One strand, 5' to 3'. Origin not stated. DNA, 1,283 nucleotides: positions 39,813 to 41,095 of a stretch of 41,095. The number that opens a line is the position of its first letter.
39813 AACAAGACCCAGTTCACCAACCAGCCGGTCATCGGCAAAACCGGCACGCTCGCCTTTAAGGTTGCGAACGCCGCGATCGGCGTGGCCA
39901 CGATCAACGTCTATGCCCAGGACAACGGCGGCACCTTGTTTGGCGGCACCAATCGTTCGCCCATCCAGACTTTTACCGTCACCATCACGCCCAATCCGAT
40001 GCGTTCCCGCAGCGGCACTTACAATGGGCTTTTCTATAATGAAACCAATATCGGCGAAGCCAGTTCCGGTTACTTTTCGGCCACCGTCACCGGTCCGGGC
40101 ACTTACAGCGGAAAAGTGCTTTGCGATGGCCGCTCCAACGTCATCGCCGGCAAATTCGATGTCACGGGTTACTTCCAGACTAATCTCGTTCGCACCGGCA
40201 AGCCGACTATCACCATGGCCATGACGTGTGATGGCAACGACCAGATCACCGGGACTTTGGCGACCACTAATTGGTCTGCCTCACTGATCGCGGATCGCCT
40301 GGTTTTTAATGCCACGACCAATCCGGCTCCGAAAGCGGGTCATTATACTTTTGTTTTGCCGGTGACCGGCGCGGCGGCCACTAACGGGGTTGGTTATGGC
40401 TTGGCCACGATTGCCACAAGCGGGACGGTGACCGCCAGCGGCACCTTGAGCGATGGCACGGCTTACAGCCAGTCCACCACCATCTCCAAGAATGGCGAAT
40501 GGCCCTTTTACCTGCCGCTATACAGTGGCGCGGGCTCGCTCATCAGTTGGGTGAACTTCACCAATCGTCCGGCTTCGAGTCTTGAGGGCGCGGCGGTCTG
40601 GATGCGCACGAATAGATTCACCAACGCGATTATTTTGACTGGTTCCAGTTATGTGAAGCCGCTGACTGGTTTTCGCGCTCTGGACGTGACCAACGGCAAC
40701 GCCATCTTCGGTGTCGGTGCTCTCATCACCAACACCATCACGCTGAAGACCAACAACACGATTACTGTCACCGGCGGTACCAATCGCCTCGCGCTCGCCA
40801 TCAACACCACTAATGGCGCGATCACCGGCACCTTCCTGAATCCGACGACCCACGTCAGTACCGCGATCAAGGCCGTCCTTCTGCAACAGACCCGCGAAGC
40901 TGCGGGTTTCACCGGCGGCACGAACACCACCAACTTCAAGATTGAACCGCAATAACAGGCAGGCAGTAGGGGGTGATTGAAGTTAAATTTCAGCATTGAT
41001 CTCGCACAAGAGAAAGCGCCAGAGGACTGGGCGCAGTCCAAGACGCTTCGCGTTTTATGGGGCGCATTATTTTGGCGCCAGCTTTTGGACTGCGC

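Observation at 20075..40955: Giant ~7,000-aa secreted protein with an unusual mixed module architecture fills half the window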

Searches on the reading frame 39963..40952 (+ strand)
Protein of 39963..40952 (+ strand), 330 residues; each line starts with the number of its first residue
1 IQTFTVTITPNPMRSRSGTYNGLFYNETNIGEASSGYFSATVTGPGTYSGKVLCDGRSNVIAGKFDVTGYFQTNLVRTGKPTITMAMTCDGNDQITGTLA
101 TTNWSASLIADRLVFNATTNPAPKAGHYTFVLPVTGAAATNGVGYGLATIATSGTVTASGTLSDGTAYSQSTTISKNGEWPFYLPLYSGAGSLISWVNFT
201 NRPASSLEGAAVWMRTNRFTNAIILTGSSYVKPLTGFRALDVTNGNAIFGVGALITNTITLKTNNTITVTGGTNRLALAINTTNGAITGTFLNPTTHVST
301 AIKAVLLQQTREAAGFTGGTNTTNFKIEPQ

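Call 8: search_protein_families(library=pfam, proteins=[window:39963-40952:+], max_evalue=0.01)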
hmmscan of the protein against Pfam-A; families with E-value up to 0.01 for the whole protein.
window:39963-40952:+ (330 aa): 0 families

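Call 9: search_protein_families(library=ncbifam, proteins=[window:39963-40952:+], max_evalue=0.01)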
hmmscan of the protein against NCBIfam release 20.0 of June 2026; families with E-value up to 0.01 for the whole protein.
window:39963-40952:+ (330 aa): 0 families

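Call 16: find_homologous_proteins(query=window:39993-40952:+)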
Query window:39993-40952:+ (320 aa): 13 proteins with E <= 0.001 among 8000 candidates.
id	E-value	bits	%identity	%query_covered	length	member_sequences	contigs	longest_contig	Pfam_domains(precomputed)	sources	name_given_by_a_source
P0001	8.2e-55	204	37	96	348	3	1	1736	-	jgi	-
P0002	2.1e-39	154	36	96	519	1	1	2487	PF17957.8,PF18998.7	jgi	jgi:hypothetical protein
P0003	9.0e-37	145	34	100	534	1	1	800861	PF18998.7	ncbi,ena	-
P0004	7.7e-34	135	39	89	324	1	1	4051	-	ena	-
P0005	1.9e-27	114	35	62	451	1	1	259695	PF22073.3,PF15780.12,PF07610.18,PF24507.2,PF24291.2,PF22544.3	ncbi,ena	-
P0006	2.0e-25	108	31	100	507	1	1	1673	PF18998.7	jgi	jgi:hypothetical protein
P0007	4.8e-25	107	37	61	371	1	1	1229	PF15780.12,PF22544.3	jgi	-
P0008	8.4e-25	106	35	61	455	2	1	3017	PF22073.3,PF15780.12,PF22064.3,PF07610.18,PF24798.3,PF25249.1,PF24507.2,PF24291.2,PF22544.3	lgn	-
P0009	7.4e-24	103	35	57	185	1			-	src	-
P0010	2.7e-21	94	32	64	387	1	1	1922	PF18998.7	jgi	jgi:hypothetical protein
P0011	7.0e-18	83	33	100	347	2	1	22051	-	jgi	jgi:hypothetical protein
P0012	2.6e-10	58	28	93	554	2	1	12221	PF17957.8,PF00041.28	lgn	-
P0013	4.5e-8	51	31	63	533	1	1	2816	-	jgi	jgi:hypothetical protein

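Call 23: find_encoding_contigs(protein=P0003, flank=6000, max_places=3)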
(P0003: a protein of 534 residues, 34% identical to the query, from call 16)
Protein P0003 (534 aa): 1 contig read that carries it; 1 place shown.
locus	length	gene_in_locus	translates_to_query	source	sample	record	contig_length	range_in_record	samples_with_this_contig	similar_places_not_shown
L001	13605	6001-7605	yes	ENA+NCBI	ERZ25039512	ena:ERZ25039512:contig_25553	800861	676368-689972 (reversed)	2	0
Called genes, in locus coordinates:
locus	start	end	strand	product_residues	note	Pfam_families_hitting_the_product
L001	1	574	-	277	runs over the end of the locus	PF07963:N_methyl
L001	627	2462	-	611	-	-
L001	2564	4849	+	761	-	PF08281:Sigma70_r4_2 (faint), PF13384:HTH_23 (faint), PF13518:HTH_28 (weak), PF13551:HTH_29 (weak), PF21804:Transposase_29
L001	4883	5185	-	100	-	-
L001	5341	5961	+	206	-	-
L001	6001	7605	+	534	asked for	PF18998:Flg_new_2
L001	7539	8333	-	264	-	PF13701:DDE_Tnp_1_4, PF01609:DDE_Tnp_1 (weak)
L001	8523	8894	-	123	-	PF20586:DUF6788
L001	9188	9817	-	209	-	-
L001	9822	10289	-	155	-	-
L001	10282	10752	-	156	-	-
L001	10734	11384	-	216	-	PF01965:DJ-1_PfpI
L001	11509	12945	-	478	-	PF07221:GlcNAc_2-epim (faint)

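Call 26: predict_structure(alignment_id=A2)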
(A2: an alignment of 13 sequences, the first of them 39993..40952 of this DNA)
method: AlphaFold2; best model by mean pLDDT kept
length: 320 residues; sequences in the alignment: 13
mean_pLDDT: 82.1   pTM: 0.80
mean pLDDT of the five models: 82.1, 81.0, 79.9, 78.7, 75.3
residues with pLDDT >= 90: 95; 70-90: 172; 50-70: 46; < 50: 7
segments of 3 or more residues with pLDDT < 50: 127-129, 207-209
pLDDT, mean of each block of 10 residues (from residue 1): 86 80 81 95 88 94 89 92 91 89 93 88 58 83 93 84 88 80 80 62 58 74 82 79 73 77 80 89 82 86 78 76
secondary structure, 60 per line:
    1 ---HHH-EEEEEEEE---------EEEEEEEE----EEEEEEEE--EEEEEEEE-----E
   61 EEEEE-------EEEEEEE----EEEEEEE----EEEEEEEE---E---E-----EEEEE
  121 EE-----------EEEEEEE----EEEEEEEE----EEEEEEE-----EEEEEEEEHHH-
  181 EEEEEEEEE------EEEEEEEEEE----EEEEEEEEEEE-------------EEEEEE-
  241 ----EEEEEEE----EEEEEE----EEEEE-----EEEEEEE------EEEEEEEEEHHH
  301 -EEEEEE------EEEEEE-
elements in order: E8-15 E25-32 E37-44 E47-54 E60-65 E73-79 E84-90 E95-102 E116-122 E134-140 E145-152 E157-163 E169-176 E181-189 E196-205 E210-220 E234-239 E245-251 E256-261 E266-270 E276-282 E289-297 E302-307 E314-319

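Call 28: search_protein_representatives(alignment_id=A2)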
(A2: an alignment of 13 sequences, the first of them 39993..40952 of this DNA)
Query: 13 sequences, 345 profile positions. Proteins with E-value up to 0.001 (for the whole library): 11533; up to 1e-10: 9420; up to 1e-30: 5149. The best 150 are listed.
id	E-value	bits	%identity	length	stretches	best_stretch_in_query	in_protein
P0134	4.7e-154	528.8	-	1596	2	2-344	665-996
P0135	4.7e-149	512.4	-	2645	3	12-343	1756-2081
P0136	4.0e-145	499.4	-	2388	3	2-343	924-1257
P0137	9.5e-142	488.3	-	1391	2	3-345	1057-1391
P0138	7.9e-137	472.2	-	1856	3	2-343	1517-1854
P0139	3.0e-126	437.4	-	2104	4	14-342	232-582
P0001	5.0e-126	436.6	-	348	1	6-343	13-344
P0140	3.8e-119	414.0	-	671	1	2-345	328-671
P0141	6.0e-119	413.4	-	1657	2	2-343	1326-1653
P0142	1.5e-115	402.2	-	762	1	2-345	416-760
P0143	2.7e-115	401.4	-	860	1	2-345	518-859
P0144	5.0e-115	400.5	-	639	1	1-345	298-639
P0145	9.3e-115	399.6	-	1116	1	1-345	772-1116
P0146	1.3e-114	399.1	-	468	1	12-344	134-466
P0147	3.1e-114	397.9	-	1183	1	12-344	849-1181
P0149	8.6e-114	396.4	-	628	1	2-343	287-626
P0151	2.2e-112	391.8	-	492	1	7-345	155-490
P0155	2.3e-111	388.5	-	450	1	2-343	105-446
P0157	4.3e-111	387.5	-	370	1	14-343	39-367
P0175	1.4e-107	375.9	-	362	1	2-345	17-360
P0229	1.5e-102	359.4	-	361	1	2-344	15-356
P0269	2.6e-100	352.1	-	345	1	10-345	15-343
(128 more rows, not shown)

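Call 33: search_protein_families(library=pfam, proteins=[P0140, P0144, P0146, P0149, P0151, P0155, P0157, P0175, P0134, P0135], max_evalue=0.01)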
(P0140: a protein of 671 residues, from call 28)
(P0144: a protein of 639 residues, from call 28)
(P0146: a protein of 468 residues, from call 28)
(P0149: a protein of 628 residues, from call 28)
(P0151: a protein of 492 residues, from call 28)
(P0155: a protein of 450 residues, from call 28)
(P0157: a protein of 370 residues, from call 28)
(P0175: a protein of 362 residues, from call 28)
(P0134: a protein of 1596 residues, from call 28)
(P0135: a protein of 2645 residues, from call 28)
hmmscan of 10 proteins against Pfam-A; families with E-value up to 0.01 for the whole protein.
P0140 (671 aa): 6 families
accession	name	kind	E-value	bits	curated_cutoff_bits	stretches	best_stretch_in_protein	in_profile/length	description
PF17957.7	Big_7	-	4.9e-13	50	24.1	2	78-146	1-69/70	Bacterial Ig domain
PF18998.6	Flg_new_2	-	1.2e-09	38.4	23.6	1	266-335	2-72/73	Divergent InlB B-repeat domain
PF09136.16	Glucodextran_B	-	1.7e-08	34.7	27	1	174-260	1-80/83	Glucodextranase, domain B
PF05593.20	RHS_repeat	-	1.4e-06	29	22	1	21-51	7-38/38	RHS Repeat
PF19077.6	Big_13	-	0.0012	19.8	27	0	102-160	35-94/102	Bacterial Ig-like domain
PF22352.2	K319L-like_PKD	-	0.0062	17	27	0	193-260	13-83/84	K319L-like, PKD domain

P0144 (639 aa): 3 families
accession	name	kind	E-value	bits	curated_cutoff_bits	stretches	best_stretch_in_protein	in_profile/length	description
PF18998.6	Flg_new_2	-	1.1e-25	89.8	23.6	2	238-306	2-72/73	Divergent InlB B-repeat domain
PF13306.12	LRR_5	-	2.8e-12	47.1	27.7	1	77-136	22-80/127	BspA type Leucine rich repeat region (6 copies)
PF09479.16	Flg_new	-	0.00067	20.2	27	0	167-227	4-64/65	Listeria-Bacteroides repeat domain (List_Bact_rpt)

P0146 (468 aa): 3 families
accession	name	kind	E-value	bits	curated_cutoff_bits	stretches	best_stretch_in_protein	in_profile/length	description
PF09136.16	Glucodextran_B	-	1.2e-07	31.9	27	1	41-131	1-81/83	Glucodextranase, domain B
PF17957.7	Big_7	-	1.5e-07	32.4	24.1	1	41-113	1-70/70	Bacterial Ig domain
PF12044.14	Metallopep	-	0.0063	15.6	27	1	45-135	4-91/427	Putative peptidase family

P0149 (628 aa): 1 family
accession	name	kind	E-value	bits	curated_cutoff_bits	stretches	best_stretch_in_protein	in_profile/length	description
PF18998.6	Flg_new_2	-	4.8e-09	36.5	23.6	1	226-294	3-72/73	Divergent InlB B-repeat domain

P0151 (492 aa): 0 families

P0155 (450 aa): 1 family
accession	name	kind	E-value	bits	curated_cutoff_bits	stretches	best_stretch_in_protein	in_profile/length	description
PF18998.6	Flg_new_2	-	3.4e-12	46.6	23.6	1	41-112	2-72/73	Divergent InlB B-repeat domain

P0157 (370 aa): 0 families

P0175 (362 aa): 0 families

P0134 (1596 aa): 5 families
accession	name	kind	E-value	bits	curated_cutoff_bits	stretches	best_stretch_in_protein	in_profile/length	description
PF18998.6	Flg_new_2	-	1.4e-14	54.3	23.6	2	614-672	11-72/73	Divergent InlB B-repeat domain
PF13927.12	Ig_3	-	8.3e-14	52.3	30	2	1004-1077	2-78/78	Immunoglobulin domain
PF07679.22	I-set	-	1.7e-12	47.6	23.7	1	1004-1086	1-86/90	Immunoglobulin I-set domain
PF24793.1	GINT1_N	-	0.0018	17.8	27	0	652-693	41-83/304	Glucosamine inositolphosphorylceramide transferase 1, N-terminal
PF17957.7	Big_7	-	0.005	17.9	24.1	1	1094-1158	1-67/70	Bacterial Ig domain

P0135 (2645 aa): 1 family
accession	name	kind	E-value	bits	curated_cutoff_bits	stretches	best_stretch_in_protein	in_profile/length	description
PF17892.7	Cadherin_5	-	0.0059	16.9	26.5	1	671-703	58-90/98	Cadherin-like domain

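Call 37: list_cluster_members(proteins=[P0140, P0144, P0146, P0149, P0151, P0155, P0157, P0175, P0003, P0005])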
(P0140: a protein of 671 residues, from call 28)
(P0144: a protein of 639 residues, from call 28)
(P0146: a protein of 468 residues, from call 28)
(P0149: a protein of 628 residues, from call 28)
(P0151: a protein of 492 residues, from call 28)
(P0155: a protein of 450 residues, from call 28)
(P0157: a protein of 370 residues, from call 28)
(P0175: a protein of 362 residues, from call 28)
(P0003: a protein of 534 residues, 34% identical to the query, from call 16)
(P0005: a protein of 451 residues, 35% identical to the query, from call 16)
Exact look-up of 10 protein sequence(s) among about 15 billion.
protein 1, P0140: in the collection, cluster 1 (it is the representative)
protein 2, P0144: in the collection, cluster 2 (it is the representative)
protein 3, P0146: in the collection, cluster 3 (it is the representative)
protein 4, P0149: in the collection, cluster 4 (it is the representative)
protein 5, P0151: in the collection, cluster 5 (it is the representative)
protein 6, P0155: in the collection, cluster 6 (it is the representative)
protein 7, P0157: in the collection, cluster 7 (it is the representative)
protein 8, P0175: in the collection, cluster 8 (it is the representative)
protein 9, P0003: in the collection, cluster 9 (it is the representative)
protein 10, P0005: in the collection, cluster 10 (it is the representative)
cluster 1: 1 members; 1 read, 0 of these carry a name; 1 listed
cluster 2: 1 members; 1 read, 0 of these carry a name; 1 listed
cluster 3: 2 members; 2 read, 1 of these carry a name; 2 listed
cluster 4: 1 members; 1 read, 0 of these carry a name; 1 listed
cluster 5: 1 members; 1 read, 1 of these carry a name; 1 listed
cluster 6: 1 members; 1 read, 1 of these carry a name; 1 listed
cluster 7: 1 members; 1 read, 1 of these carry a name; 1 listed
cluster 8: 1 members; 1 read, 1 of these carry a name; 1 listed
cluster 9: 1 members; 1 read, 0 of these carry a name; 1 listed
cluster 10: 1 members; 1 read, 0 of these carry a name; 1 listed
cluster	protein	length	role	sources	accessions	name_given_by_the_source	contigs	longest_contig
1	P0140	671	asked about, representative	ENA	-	-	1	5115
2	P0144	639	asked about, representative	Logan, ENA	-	-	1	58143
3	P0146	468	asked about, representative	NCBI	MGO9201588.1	MAG: Ig-like domain-containing protein [Limisphaerales bacterium]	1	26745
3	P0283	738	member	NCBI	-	-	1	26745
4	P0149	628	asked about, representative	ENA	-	-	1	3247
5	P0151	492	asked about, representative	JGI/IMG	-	hypothetical protein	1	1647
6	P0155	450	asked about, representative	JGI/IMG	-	hypothetical protein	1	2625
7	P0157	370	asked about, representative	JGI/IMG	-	hypothetical protein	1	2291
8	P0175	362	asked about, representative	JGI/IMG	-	hypothetical protein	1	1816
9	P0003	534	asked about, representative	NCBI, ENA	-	-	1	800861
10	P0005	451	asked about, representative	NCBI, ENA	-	-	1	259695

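Call 44: find_homologous_proteins(query=A4, max_evalue=1e-10)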
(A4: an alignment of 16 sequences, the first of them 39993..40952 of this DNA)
Query A4 (16 sequences) (320 aa, profile of the alignment): 34 proteins with E <= 1e-10 among 8000 candidates.
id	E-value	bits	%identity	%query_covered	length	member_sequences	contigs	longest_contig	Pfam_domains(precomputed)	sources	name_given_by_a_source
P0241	9.5e-148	510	32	97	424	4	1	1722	PF18998.7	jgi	jgi:hypothetical protein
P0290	1.3e-141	490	33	98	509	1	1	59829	PF17957.8,PF18998.7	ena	-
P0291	1.8e-141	489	35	100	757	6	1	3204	PF00160.27,PF17957.8,PF18998.7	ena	-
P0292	8.1e-141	487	35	100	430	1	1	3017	PF18998.7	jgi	jgi:hypothetical protein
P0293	5.8e-135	468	34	99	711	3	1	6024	PF17892.8,PF18998.7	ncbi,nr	ncbi:MAG: hypothetical protein KJ070_23545, partial [Verrucomicrobia bacterium]|nr:hypothetical prot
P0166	5.0e-134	465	40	98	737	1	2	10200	PF17957.8,PF18998.7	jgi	jgi:hypothetical protein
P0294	5.4e-133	461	36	98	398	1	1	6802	PF18998.7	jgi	jgi:hypothetical protein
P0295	1.2e-132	460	33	100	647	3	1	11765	PF17963.8,PF17892.8,PF18998.7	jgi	jgi:hypothetical protein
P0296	5.3e-131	455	34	99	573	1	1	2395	PF17963.8,PF17892.8,PF18998.7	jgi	-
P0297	5.7e-131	455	40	97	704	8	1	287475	PF22352.3,PF17957.8,PF18998.7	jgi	jgi:hypothetical protein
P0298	1.9e-130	453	32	98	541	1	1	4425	PF18998.7,PF00041.28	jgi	jgi:hypothetical protein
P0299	3.7e-129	449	32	96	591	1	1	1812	PF17892.8,PF18998.7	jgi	jgi:hypothetical protein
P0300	6.5e-128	445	37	95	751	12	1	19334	PF00160.27,PF18998.7,PF09136.17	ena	-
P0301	2.9e-126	439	34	96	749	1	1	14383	PF00160.27,PF18998.7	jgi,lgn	-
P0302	5.2e-126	438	31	100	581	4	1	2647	-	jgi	jgi:hypothetical protein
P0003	1.0e-120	421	34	100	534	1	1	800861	PF18998.7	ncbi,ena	-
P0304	5.8e-117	409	37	97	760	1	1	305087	PF17957.8,PF03160.21,PF13004.14,PF18998.7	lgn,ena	-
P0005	1.7e-55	206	35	62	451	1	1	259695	PF22073.3,PF15780.12,PF07610.18,PF24507.2,PF24291.2,PF22544.3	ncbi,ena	-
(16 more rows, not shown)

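Call 49: fold_search(model_id=the predicted structure, library=pdb)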
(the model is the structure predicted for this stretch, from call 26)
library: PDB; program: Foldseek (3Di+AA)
matches with E <= 10: 992; with E <= 0.001: 8
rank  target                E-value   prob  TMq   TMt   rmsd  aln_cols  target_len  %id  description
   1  4o3w_B                2.0e-06  1.00  0.22  0.16  17.3       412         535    9  Crystal structure of the vaccine antigen Transferrin Binding Protein B (TbpB) mutant Tyr-63-Ala from Actinobacillus su (released 2015-01-14)
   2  3v8u_A                1.0e-04  1.00  0.22  0.16  17.0       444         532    8  The crystal structure of transferrin binding protein B (TbpB) from Neisseria meningitidis serogroup B (released 2012-02-15)
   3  3ve1_C                1.6e-04  0.99  0.22  0.14  17.0       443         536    9  The 2.9 angstrom crystal structure of Transferrin binding protein B (TbpB) from serogroup B M982 Neisseria meningitidi (released 2012-02-22)
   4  4qq1_A                1.6e-04  0.99  0.23  0.16  17.6       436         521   10  Crystal structure of the isotype 1 Transferrin binding protein B (TbpB) from serogroup B Neisseria meningitidis (released 2015-04-01)
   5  9dc4_B                2.3e-04  0.98  0.22  0.15  17.3       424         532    9  Transferrin Binding Protein A in complex with transferrin binding protein B, transferrin and globular domain of TonB (released 2026-03-04)
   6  3ve2_A                2.6e-04  0.99  0.24  0.17  17.1       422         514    8  The 2.1 angstrom crystal structure of Transferrin binding protein B (TbpB) from serogroup B M982 Neisseria meningitidi (released 2012-02-22)
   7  5yvf_A                5.3e-04  1.00  0.24  0.24  16.1       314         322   10  Crystal structure of BFA1 (released 2018-08-08)
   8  9nhq_B                6.5e-04  0.95  0.21  0.14  17.1       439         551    9  The cryo-EM structure of NmTbpA and NmTbpB in a complex (released 2026-03-04)
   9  4qq1_C                1.0e-03  0.96  0.23  0.16  17.4       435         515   10  Crystal structure of the isotype 1 Transferrin binding protein B (TbpB) from serogroup B Neisseria meningitidis (released 2015-04-01)
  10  4kc7_C                1.3e-03  0.97  0.26  0.20  19.1       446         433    8  Crystal Structure of Endo-1,5-alpha-L-arabinanase from Thermotoga petrophila RKU-1 (released 2014-02-05)
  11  5jrk_A                1.8e-03  0.57  0.15  0.09  21.3       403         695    9  Crystal Structure of the Sphingopyxin I Lasso Peptide Isopeptidase SpI-IsoP (SeMet-derived) (released 2016-09-28)
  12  9yz4_B                2.2e-03  0.84  0.21  0.15  16.8       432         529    9  Neisseria gonorrhoeae Transferrin Binding Protein A in complex with Transferrin Binding Protein B and transferrin (iro (released 2026-03-04)
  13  5mul                  2.5e-03  0.66  0.20  0.17  19.7       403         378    9  Glycoside Hydrolase BT3686 bound to Glucuronic Acid (released 2017-04-26)
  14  9g33_UH               3.9e-03  0.69  0.21  0.13  18.4       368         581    7  Stalled 90S - Utp23-Krr1-deltaC3 (released 2025-06-18)
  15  4kc7_A                4.3e-03  0.87  0.25  0.19  19.3       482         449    7  Crystal Structure of Endo-1,5-alpha-L-arabinanase from Thermotoga petrophila RKU-1 (released 2014-02-05)
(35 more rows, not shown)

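Call 55: search_solved_structures(query=A4, max_evalue=1)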
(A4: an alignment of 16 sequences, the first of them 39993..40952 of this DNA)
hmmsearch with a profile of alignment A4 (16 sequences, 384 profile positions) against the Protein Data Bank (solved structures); distinct sequences matched with E-value up to 1: 0.

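Call 78: find_encoding_contigs(protein=P0297, flank=10000, max_places=2)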
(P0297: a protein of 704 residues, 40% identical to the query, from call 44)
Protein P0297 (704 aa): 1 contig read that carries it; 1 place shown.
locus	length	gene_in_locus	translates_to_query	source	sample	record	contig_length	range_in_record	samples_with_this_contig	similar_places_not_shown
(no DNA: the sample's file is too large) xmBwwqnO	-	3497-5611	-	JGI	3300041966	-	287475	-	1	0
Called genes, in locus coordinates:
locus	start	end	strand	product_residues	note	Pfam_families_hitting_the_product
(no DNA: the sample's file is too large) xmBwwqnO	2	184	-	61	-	?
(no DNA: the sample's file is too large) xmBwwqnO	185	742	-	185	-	-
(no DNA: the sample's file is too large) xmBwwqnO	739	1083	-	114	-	-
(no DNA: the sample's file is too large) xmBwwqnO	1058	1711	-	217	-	PF00117:GATase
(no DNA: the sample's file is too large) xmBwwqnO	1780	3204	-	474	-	PF00016:RuBisCO_large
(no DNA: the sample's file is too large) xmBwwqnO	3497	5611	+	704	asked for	PF17957:Big_7, PF22352:K319L-like_PKD (faint), PF17957:Big_7, PF18998:Flg_new_2 (weak)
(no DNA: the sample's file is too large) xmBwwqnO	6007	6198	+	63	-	-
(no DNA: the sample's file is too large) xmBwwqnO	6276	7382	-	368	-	PF00180:Iso_dh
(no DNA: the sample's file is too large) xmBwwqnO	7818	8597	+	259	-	PF01925:TauE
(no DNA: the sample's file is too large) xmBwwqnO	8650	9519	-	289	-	PF13557:Phenol_MetA_deg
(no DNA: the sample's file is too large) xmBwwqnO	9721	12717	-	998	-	PF23500:DUF7133, PF00034:Cytochrom_C (faint), PF13646:HEAT_2 (weak)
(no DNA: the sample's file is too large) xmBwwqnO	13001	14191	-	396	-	PF13088:BNR_2, PF13859:BNR_3 (weak)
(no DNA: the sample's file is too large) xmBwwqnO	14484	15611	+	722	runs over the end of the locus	PF06835:LptC (faint), PF04453:LptD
